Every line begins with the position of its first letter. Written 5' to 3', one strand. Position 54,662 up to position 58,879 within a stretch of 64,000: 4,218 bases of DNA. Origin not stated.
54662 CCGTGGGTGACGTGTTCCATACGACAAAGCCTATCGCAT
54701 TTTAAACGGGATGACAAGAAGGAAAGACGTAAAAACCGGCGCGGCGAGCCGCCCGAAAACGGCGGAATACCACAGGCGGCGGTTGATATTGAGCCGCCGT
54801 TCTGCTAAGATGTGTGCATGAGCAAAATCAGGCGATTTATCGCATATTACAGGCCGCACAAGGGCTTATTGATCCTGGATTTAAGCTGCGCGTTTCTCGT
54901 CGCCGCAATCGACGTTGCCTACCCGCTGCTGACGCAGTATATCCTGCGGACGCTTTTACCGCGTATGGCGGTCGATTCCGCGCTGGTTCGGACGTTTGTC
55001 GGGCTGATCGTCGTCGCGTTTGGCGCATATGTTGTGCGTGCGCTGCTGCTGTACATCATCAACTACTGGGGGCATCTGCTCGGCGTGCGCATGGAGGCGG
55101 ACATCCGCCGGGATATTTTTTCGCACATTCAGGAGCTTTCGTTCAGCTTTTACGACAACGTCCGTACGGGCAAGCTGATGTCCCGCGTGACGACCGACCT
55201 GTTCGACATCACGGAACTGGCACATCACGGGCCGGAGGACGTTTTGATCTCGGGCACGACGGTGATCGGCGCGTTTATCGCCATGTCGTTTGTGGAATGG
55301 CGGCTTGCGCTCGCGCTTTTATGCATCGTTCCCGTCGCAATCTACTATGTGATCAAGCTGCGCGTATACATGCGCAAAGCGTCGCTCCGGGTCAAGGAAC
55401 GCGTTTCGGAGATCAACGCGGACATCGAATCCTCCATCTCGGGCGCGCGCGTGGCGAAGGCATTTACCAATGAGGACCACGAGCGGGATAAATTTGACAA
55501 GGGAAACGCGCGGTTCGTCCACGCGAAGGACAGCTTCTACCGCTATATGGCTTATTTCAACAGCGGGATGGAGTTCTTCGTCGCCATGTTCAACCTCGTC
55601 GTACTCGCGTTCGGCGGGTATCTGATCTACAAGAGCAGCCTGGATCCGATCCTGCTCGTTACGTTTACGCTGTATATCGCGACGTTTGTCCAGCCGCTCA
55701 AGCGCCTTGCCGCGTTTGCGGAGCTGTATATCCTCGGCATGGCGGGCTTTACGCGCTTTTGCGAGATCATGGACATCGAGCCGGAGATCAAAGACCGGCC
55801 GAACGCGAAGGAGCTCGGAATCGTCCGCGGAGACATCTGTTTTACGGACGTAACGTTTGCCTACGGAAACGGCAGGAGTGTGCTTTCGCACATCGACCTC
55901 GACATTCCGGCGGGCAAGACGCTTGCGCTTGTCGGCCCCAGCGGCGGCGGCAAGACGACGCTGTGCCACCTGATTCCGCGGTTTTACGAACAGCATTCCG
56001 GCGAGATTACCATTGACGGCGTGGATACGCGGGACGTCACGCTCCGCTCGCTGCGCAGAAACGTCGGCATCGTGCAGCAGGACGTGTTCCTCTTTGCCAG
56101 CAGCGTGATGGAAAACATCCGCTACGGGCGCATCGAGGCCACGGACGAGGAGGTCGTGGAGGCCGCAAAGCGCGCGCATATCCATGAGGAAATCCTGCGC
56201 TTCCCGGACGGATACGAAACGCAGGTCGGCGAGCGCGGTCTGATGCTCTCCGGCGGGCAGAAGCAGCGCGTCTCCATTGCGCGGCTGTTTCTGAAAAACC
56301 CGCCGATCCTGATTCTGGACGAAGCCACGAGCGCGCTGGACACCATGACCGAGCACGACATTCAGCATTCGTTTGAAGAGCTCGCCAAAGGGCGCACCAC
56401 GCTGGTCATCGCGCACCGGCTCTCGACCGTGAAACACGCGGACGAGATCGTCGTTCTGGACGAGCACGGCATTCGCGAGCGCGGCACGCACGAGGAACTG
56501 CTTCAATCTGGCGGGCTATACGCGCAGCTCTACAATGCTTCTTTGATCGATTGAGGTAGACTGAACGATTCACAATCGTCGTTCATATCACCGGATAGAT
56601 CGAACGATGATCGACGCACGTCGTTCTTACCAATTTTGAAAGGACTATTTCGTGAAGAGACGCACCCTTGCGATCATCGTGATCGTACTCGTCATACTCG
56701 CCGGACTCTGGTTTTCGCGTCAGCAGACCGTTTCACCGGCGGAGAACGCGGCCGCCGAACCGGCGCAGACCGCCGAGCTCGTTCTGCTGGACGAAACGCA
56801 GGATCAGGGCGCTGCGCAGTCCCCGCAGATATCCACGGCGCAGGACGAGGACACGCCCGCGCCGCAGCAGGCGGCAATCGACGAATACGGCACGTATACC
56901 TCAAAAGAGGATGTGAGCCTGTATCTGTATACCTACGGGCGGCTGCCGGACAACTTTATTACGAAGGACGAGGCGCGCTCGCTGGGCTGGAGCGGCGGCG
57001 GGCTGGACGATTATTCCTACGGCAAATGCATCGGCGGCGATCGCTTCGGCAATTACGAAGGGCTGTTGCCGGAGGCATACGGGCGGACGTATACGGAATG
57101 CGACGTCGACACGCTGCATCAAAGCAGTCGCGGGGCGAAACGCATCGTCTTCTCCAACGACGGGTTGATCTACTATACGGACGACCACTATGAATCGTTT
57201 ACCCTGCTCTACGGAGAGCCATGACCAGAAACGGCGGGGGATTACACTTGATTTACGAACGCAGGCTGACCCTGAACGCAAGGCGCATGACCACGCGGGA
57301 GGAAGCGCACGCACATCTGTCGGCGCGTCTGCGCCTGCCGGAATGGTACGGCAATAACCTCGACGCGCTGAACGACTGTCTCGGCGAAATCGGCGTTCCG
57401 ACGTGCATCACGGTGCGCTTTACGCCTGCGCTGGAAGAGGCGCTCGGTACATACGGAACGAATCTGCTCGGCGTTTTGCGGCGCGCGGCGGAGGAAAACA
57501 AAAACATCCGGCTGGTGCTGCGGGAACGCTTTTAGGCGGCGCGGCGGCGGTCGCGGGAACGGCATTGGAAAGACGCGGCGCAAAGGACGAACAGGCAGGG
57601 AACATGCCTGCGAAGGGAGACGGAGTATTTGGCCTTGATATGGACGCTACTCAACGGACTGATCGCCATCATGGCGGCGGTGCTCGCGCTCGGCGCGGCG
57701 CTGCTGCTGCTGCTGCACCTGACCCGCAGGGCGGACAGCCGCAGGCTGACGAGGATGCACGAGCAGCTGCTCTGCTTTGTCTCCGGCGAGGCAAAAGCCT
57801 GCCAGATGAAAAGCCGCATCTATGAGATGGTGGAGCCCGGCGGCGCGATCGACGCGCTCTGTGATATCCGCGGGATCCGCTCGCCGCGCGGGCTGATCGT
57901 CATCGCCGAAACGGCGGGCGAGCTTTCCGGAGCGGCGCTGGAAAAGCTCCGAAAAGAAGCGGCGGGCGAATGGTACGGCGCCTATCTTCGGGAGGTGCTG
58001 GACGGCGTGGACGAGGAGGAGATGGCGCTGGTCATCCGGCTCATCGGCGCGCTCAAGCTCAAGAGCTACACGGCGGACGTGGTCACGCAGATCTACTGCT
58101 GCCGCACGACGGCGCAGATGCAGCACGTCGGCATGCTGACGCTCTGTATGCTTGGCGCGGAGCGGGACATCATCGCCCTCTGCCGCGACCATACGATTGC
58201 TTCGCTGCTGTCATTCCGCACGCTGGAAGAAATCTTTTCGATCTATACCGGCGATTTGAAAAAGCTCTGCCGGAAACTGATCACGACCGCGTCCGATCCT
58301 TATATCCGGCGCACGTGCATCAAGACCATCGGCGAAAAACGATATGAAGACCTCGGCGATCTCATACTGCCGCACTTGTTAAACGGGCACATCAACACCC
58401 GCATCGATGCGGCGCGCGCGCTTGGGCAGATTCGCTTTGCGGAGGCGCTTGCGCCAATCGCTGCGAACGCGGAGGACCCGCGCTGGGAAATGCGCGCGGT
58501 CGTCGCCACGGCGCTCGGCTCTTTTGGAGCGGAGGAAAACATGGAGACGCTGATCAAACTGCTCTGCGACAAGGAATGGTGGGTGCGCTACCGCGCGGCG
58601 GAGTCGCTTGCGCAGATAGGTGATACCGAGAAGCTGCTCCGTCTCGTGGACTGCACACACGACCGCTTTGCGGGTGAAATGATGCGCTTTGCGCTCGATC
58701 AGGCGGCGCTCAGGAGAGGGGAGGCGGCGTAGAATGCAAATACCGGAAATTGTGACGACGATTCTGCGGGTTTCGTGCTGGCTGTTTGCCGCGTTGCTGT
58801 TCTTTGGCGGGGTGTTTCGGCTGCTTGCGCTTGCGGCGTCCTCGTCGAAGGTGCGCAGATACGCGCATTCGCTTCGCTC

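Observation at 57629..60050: Membrane HEAT-repeat protein coupled to a GT2-fold membrane protein whose catalytic signatures all look lost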

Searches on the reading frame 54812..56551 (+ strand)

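Call 67: search_protein_families(library=pfam, proteins=[window:54812-56551:+], max_evalue=0.001)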
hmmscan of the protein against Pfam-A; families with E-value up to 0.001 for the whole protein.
window:54812-56551:+ (580 aa): 4 families
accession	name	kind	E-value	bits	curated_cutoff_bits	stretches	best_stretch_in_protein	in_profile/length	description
PF00664.28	ABC_membrane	-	8.4e-49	167.1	28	1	21-296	2-274/274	ABC transporter transmembrane region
PF00005.33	ABC_tran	-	5.4e-33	114.9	25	1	358-507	1-137/137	ABC transporter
PF02463.25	SMC_N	-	3.6e-10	40.1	40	1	392-548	104-210/220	RecF/RecN/SMC N terminal domain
PF13401.12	AAA_22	-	0.00067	20.4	27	0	371-506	8-94/130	AAA domain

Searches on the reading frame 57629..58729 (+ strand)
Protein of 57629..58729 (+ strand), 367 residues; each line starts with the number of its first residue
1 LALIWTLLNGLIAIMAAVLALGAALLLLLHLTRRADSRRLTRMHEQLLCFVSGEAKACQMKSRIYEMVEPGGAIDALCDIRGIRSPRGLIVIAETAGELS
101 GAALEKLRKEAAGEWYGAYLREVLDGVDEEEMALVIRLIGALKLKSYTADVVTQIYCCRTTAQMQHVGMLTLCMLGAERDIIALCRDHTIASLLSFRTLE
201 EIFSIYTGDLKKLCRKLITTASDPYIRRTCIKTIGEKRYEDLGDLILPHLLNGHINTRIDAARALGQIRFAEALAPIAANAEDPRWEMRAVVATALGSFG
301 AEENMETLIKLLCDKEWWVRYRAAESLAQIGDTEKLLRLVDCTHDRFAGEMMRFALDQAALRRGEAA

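Call 3: search_protein_families(library=pfam, proteins=[window:57629-58729:+], max_evalue=1)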
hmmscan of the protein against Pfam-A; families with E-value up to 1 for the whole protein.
window:57629-58729:+ (367 aa): 4 families
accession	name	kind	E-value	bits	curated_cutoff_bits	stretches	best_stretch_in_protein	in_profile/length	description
PF13646.12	HEAT_2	-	5.8e-22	78.2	27.7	2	279-345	6-73/88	HEAT repeats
PF02985.28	HEAT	-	1.3e-10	40.9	23.5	1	306-331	3-28/31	HEAT repeat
PF03130.22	HEAT_PBS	-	3.6e-07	30.5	20.9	2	319-342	1-24/27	PBS lyase HEAT-like repeat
PF13513.12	HEAT_EZ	-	0.0058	17.6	27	0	226-268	3-55/55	HEAT-like repeat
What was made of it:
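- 57629..58732 (+): Gene A: membrane-anchored HEAT-repeat (alpha-solenoid) protein, 367 aa. Pfam HEAT_2 5.8e-22, HEAT 1.3e-10, HEAT_PBS 3.6e-7 (call 3).
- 57884..58714 (+): HEAT-like solenoid of A (residues 86-362), about 9 helical hairpins. Pfam repeats were detected over residues 226-345 (call 3).
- On HEAT repeat proteins (Pfam HEAT_2 / HEAT / HEAT_PBS): HEAT_2 78.2 bits against 27.7; HEAT 40.9 against 23.5; HEAT_PBS 30.5 against 20.9 (call 3).
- Checked: Pfam HEAT_2 at 5.8e-22, plus HEAT and HEAT_PBS above threshold (call 3).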

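Call 4: search_protein_families(library=ncbifam, proteins=[window:57629-58729:+], max_evalue=1)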
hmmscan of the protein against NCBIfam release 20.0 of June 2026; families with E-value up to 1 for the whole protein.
window:57629-58729:+ (367 aa): 6 families
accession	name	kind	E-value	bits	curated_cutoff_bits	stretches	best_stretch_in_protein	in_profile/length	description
NF045915.1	PhycobilmeDegNblB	equivalog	3.5e-07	30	300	1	292-345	150-203/214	phycobilisome degradation protein NblB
NF010374.0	PRK13800.1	equivalog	5.1e-07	28.3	1196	1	212-340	689-813/898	fumarate reductase/succinate dehydrogenase flavoprotein subunit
NF058502.1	phyc_lyase_CpcE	equivalog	7e-06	25.7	330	1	272-341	42-111/260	C-phycocyanin alpha-cysteine-84 phycocyanobilin lyase subunit CpcE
NF058505.1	phyc_lyase_CpeY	equivalog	0.0006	18.5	600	2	230-323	325-418/419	C-phycoerythrin alpha-cysteine-82 phycoerythrobilin lyase CpeY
NF058515.1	phyc_lyase_CpcF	equivalog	0.001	18.7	220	1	302-333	134-165/200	C-phycocyanin alpha-cysteine-84 phycocyanobilin lyase subunit CpcF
TIGR02976.1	phageshock_pspB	equivalog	0.056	13.7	51.7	1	5-64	4-58/75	envelope stress response membrane protein PspB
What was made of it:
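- Closest known: Membrane-embedded processive GT2 synthases. Different: It scores below every curated cut-off (calls 3, 4).
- The GT2 HMMs score below their cut-offs (calls 3, 4).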

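Call 27: find_homologous_proteins(query=window:57629-58729:+, max_evalue=0.001)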
Query window:57629-58729:+ (367 aa): 199 proteins with E <= 0.001 among 8000 candidates; the best 120 are listed.
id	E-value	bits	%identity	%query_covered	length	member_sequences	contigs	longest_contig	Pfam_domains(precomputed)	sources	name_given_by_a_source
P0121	3.3e-227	772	100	96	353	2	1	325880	PF02985.29,PF03130.23,PF13646.13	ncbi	-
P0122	4.8e-199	679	85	92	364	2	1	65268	PF02985.29,PF13646.13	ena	-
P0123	2.1e-177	608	76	92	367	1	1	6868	PF02985.29,PF03130.23,PF13646.13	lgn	-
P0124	4.6e-176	603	75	100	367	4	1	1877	PF02985.29,PF13646.13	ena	-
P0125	6.5e-176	603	74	100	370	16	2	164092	PF02985.29,PF03130.23,PF13646.13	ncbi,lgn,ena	-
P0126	7.5e-175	599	75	92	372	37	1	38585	PF02985.29,PF03130.23,PF13646.13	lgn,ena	-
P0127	1.3e-174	599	75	92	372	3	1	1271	PF02985.29,PF13646.13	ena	-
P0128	3.4e-173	594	75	92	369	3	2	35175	PF02985.29,PF13646.13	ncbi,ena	-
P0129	1.2e-172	592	73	100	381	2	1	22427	PF02985.29,PF03130.23,PF13646.13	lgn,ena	-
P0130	1.4e-172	592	75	92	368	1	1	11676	PF02985.29,PF13646.13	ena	-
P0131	2.8e-171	588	74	92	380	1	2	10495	PF02985.29,PF13646.13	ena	-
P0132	3.0e-170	584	74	92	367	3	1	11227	PF02985.29,PF13646.13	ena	-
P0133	5.5e-170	583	72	100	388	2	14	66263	PF02985.29,PF13646.13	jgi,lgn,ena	-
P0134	6.5e-170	583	73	100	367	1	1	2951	PF02985.29,PF03130.23,PF13646.13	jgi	jgi:hypothetical protein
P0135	1.7e-169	582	74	92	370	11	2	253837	PF02985.29,PF13646.13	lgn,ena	-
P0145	7.3e-168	576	72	92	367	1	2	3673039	PF02985.29,PF03130.23,PF13646.13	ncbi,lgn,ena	-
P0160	3.7e-165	568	73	92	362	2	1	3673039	PF02985.29,PF03130.23,PF13646.13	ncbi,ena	-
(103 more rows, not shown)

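Call 34: find_encoding_contigs(protein=P0121, flank=1000, max_places=3)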
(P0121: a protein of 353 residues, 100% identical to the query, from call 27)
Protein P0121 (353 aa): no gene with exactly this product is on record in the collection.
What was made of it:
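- Tried and rejected: Source organism: the exact look-up of the NCBI HEAT protein P0121 found no contig on record (call 34).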

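Call 44: find_encoding_contigs(protein=P0160, flank=4000, max_places=2)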
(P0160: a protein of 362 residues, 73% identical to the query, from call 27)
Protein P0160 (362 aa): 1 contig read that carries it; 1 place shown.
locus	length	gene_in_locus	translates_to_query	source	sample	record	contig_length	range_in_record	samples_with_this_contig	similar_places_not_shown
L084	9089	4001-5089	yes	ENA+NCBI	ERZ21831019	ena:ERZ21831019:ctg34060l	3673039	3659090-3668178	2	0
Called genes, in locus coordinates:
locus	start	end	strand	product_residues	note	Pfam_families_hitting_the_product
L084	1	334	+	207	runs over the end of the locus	-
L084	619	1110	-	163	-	PF03167:UDG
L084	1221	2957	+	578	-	PF00664:ABC_membrane, PF00005:ABC_tran, PF02463:SMC_N (weak)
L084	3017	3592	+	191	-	PF00545:Ribonuclease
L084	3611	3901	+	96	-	PF01337:Barstar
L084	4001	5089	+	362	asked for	PF02985:HEAT (faint), PF13646:HEAT_2, PF03130:HEAT_PBS (faint), PF13646:HEAT_2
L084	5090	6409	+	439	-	PF00535:Glycos_transf_2 (faint)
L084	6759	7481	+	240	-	PF01479:S4, PF00849:PseudoU_synth_2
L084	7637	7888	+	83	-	-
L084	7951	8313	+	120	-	PF25984:BSH_YknX (faint), PF25919:BSH_CusB (faint), PF25997:BSH_YhbJ (faint), PF00364:Biotin_lipoyl, PF25917:BSH_RND, PF25973:BSH_CzcB (faint)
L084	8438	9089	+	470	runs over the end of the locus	PF00682:HMGL-like, PF02436:PYC_OADA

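Call 45: predict_structure(alignment_id=A3)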
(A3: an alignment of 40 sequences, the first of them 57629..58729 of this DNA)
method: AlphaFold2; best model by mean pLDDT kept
length: 367 residues; sequences in the alignment: 40
mean_pLDDT: 91.3   pTM: 0.76
mean pLDDT of the five models: 91.3, 90.6, 90.3, 89.3, 89.3
residues with pLDDT >= 90: 280; 70-90: 64; 50-70: 23; < 50: 0
segments of 3 or more residues with pLDDT < 50: none
pLDDT, mean of each block of 10 residues (from residue 1): 83 89 83 59 63 80 93 90 94 94 95 95 93 96 96 94 92 94 93 85 89 95 94 97 98 95 98 97 97 97 97 98 97 94 97 95 78
secondary structure, 60 per line:
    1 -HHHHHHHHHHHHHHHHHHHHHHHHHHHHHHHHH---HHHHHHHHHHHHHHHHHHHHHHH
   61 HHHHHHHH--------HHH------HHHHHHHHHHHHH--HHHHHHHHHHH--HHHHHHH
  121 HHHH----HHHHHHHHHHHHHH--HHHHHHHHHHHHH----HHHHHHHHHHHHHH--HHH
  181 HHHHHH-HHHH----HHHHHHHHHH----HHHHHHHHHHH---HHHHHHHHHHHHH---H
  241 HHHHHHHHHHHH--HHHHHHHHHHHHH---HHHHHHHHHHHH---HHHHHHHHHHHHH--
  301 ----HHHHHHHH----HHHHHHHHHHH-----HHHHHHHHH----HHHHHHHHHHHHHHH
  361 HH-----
elements in order: H2-34 H38-68 H86-98 H101-111 H114-124 H129-142 H145-157 H162-175 H178-186 H188-191 H196-205 H210-220 H224-236 H240-252 H255-267 H271-282 H286-298 H305-312 H317-327 H333-341 H346-362
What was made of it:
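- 57629..58732 (+): AF2 pLDDT 91 (call 45).
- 57659..57715 (+): Single transmembrane helix of A (residues 11-29); short N-terminus outside, HEAT domain cytoplasmic. AF2 helix 2-34 (call 45).
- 57884..58714 (+): AF2 secondary structure (call 45).
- Checked: The AF2 model (pLDDT 91) shows about 9 helical hairpins over residues 86-362 (call 45).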

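Call 47: fold_search(model_id=the predicted structure, library=pdb)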
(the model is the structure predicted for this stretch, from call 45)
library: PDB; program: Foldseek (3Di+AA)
matches with E <= 10: 1107; with E <= 0.001: 29
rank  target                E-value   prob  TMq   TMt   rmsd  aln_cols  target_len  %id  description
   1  6bzx_A                2.2e-06  1.00  0.51  0.64   7.7       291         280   21  Structure of the artificial complex alpha-Rep/Octarellin V.1 crystallized by counter diffusion in a capillary (released 2019-01-09)
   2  4zv6_A                9.0e-06  1.00  0.51  0.65   7.6       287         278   20  Crystal structure of the artificial alpharep-7 octarellinV.1 complex (released 2016-05-25)
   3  6fsq                  1.1e-05  1.00  0.35  0.35  19.4       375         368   18  Structure of A3_bGFPD, an artificial bi-domain protein based on two different alphaRep domains : A3 and a GFP binding do (released 2018-08-08)
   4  4xl5_C                1.7e-05  1.00  0.40  0.55   7.6       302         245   21  X-ray structure of bGFP-A / EGFP complex (released 2015-08-19)
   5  7z0g_C                4.9e-05  1.00  0.37  0.56   6.4       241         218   19  CPAP:TUBULIN:IE5 ALPHAREP COMPLEX P1 SPACE GROUP (released 2022-04-13)
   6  7p0h_A                7.7e-05  1.00  0.37  0.34   7.1       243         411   20  Crystal structure of Helicobacter pylori ComF fused to an artificial alphaREP crystallization helper(named B2) (released 2022-04-06)
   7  7z0g_T                8.4e-05  1.00  0.37  0.56   6.4       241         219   19  CPAP:TUBULIN:IE5 ALPHAREP COMPLEX P1 SPACE GROUP (released 2022-04-13)
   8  7q1f_C                1.0e-04  1.00  0.38  0.57   6.3       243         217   19  CPAP:TUBULIN:IE5 ALPHAREP COMPLEX (released 2022-04-20)
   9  7q1f_T                1.3e-04  1.00  0.37  0.56   6.4       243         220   19  CPAP:TUBULIN:IE5 ALPHAREP COMPLEX (released 2022-04-20)
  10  6gwc_C                2.3e-04  1.00  0.38  0.56   6.7       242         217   19  Tubulin:iE5 alphaRep complex (released 2019-01-30)
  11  8aw4_A                3.1e-04  1.00  0.41  0.73   3.8       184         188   27  Structure of a complex of biosynthetic proteins bB-E3 and bGFPD-YY (released 2022-12-28)
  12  4rv1_B                3.3e-04  1.00  0.35  0.32  13.3       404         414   15  Crystal Structure of Engineered Protein. Northeast Structural Genomics Consortium (NESG) Target OR497. (released 2014-12-10)
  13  3ltj                  3.5e-04  1.00  0.37  0.63   5.3       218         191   23  Structure of a new family of artificial alpha helicoidal repeat proteins (alpha-Rep) based on thermostable HEAT-like rep (released 2010-10-13)
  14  4rv1_C                3.5e-04  1.00  0.41  0.38  12.7       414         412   17  Crystal Structure of Engineered Protein. Northeast Structural Genomics Consortium (NESG) Target OR497. (released 2014-12-10)
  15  4jw2_B                3.6e-04  1.00  0.37  0.63   5.6       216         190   22  Selection of specific protein binders for pre-defined targets from an optimized library of artificial helicoidal repea (released 2013-09-25)
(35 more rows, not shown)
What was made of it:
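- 57629..58732 (+): Foldseek matches alphaRep/PBS-HEAT designs, the PP2A A subunit and CpcE/F (call 47).
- On HEAT repeat proteins (Pfam HEAT_2 / HEAT / HEAT_PBS): The AF2 solenoid matches alphaRep and PP2A-A (calls 45, 47).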

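Call 57: search_protein_families(library=padloc, proteins=[window:57629-58729:+], max_evalue=0.01)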
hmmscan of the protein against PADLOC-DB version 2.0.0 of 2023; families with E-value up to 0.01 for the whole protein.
window:57629-58729:+ (367 aa): 1 family
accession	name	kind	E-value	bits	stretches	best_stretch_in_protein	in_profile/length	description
PDLC02919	HEAT-ARM_XIII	-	3.1e-05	19.6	1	253-351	864-955/1972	-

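Call 59: find_encoding_contigs(protein=P0145, flank=4000, max_places=3)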
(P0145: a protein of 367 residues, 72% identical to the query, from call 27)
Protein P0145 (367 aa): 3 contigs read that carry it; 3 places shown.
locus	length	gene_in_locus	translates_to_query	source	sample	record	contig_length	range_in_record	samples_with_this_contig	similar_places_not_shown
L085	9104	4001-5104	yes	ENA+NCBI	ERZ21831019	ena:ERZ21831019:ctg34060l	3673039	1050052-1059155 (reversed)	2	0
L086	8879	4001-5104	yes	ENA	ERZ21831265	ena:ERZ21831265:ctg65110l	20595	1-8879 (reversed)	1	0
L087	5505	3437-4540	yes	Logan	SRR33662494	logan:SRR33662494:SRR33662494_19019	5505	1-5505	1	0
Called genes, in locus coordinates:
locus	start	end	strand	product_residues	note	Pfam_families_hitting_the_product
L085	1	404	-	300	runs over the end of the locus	PF01565:FAD_binding_4, PF02873:MurB_C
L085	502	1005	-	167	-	PF03167:UDG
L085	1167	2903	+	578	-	PF00664:ABC_membrane, PF00005:ABC_tran, PF02463:SMC_N (weak)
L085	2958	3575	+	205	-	PF00545:Ribonuclease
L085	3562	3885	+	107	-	PF01337:Barstar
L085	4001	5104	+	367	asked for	PF02985:HEAT (faint), PF13646:HEAT_2, PF03130:HEAT_PBS (faint), PF13646:HEAT_2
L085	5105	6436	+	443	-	-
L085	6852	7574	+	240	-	PF01479:S4, PF00849:PseudoU_synth_2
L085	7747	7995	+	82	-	-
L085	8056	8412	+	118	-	PF25919:BSH_CusB (faint), PF25973:BSH_CzcB (faint), PF00364:Biotin_lipoyl, PF25917:BSH_RND, PF25997:BSH_YhbJ (weak)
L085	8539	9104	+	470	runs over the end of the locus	PF00682:HMGL-like, PF02436:PYC_OADA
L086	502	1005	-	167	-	PF03167:UDG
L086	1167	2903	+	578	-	PF00664:ABC_membrane, PF00005:ABC_tran, PF02463:SMC_N (weak)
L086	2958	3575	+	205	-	PF00545:Ribonuclease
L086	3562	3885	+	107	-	PF01337:Barstar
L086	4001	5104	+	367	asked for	PF02985:HEAT (faint), PF13646:HEAT_2, PF03130:HEAT_PBS (faint), PF13646:HEAT_2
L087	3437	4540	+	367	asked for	PF02985:HEAT (faint), PF13646:HEAT_2, PF03130:HEAT_PBS (faint), PF13646:HEAT_2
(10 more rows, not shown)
